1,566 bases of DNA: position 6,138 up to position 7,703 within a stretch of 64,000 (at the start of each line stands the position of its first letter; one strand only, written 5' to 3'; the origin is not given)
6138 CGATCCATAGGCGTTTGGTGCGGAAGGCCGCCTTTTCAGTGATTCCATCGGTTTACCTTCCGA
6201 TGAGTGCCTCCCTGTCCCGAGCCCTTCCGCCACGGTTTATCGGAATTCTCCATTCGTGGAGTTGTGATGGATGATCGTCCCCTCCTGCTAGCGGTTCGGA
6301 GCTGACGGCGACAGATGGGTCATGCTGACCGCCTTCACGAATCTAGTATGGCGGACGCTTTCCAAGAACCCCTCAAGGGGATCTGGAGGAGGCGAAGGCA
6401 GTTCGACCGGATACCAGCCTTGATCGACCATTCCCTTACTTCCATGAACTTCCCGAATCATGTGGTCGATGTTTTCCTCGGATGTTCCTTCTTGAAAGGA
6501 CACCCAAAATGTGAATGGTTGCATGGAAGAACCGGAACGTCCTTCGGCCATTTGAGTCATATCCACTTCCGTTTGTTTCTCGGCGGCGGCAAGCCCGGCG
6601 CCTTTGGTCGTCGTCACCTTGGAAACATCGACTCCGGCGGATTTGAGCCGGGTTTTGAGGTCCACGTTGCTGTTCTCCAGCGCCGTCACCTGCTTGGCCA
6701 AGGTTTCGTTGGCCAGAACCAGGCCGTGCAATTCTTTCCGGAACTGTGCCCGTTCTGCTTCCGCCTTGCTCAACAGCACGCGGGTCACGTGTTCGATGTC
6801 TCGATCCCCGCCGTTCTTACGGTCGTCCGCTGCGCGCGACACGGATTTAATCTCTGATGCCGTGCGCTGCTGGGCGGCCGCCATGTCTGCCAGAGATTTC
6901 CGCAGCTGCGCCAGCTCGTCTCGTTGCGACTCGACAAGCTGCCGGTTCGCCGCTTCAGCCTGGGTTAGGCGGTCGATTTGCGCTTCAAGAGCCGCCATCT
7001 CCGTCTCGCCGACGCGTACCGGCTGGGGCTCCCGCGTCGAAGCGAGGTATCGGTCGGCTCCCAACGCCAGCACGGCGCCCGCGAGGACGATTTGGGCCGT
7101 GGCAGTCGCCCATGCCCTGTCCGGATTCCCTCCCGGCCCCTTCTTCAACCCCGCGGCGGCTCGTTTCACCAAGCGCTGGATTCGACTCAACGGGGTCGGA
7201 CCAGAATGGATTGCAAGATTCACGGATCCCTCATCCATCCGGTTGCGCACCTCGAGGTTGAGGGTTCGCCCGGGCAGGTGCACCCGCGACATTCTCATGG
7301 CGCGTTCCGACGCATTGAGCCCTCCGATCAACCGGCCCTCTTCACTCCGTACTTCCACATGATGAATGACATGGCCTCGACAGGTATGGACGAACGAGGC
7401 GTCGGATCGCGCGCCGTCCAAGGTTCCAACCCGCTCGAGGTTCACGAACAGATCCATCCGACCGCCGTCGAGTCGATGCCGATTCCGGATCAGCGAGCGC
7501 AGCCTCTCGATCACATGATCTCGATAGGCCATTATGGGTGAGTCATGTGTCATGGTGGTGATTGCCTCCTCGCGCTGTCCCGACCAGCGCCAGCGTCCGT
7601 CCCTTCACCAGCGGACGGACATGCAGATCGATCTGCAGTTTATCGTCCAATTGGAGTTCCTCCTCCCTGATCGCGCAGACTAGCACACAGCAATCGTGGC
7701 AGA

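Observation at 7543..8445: Divergent ECF-sigma-like protein carrying its own ZAS zinc motif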

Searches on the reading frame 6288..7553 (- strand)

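Call 3: search_protein_families(library=pfam, proteins=[window:6288-7553:-], max_evalue=10)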
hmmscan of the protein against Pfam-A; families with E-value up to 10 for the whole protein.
window:6288-7553:- (421 aa): 23 families
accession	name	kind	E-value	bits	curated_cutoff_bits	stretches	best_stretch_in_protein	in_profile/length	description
PF00038.26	Filament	-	5e-06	26.8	40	1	179-295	20-132/313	Intermediate filament protein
PF09429.15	Wbp11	-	0.0031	18.3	24.3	1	186-224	39-76/78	WW domain binding protein 11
PF08614.16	ATG16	-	0.011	16.4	33.7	1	226-317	39-132/200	Autophagy protein 16 (ATG16)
PF12325.13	TMF_TATA_bd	-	0.016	15.8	29.1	1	171-226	51-106/115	TATA element modulatory factor 1 TATA binding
PF15233.11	SYCE1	-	0.064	13.7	27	1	185-241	90-145/152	Synaptonemal complex central element protein 1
PF04102.17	SlyX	-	0.29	12.2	30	1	183-232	9-58/67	SlyX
PF17675.6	APG6_N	-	0.48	11.3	45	2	174-233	36-95/132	Apg6 coiled-coil region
PF08581.15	Tup_N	-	0.5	11.2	28.7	1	191-231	20-58/77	Tup N-terminal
PF20882.2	Sos7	-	0.52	10.9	27.3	0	168-222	18-72/75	Kinetochore protein Sos7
PF11932.13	DUF3450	-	0.54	10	32.6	1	184-231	51-98/241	Protein of unknown function (DUF3450)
PF10805.13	DUF2730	-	0.55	10.8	24.9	1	190-243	43-94/102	Protein of unknown function (DUF2730)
PF18504.6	Csm1_N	-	1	10.2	26.3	0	277-315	24-62/70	Csm1 N-terminal domain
PF16326.10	ABC_tran_CTD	-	1.4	9.6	32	1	183-226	14-55/69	ABC transporter C-terminal domain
PF07989.16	Cnn_1N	-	1.8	9.3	28.5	0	287-312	36-61/74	Centrosomin N-terminal motif 1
PF13851.11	GAS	-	2.2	8.1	32.3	0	210-318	38-144/200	Growth-arrest specific micro-tubule binding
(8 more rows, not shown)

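Call 4: search_protein_families(library=ncbifam, proteins=[window:6288-7553:-], max_evalue=10)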
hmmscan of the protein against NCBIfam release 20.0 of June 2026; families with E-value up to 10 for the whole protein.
window:6288-7553:- (421 aa): 9 families
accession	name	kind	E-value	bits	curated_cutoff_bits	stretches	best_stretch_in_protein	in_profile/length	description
TIGR02168.1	SMC_prok_B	equivalog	0.011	13.5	567.35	1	184-310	784-912/1181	chromosome segregation protein SMC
TIGR04523.1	Mplasa_alph_rch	subfamily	0.11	10.4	270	1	185-314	118-245/745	helix-rich protein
TIGR02169.1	SMC_prok_A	equivalog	0.23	9.1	729.4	1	183-314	336-469/1165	chromosome segregation protein SMC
NF047408.1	SA0632_fam_LP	equivalog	0.3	10.8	70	1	265-310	21-66/68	SA0632 family lipoprotein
TIGR00998.1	8a0101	subfamily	0.31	9.9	390.8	2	259-328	80-149/334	EmrA/EmrK family multidrug efflux transporter periplasmic adaptor subunit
NF033885.1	conj_TraP_IncI1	equivalog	0.35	10.6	135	2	228-357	57-185/217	conjugal transfer protein TraP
NF045487.1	ASRP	equivalog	1.1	7.8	300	1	185-294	171-270/593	archaea-specific SMC-related protein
TIGR04211.1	SH3_and_anchor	equivalog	3.8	7.1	65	2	258-324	65-131/198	TIGR04211 family SH3 domain-containing protein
NF010289.0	PRK13729.1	equivalog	7.5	5.4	504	1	183-248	82-147/474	F-type conjugal transfer pilus assembly protein TraB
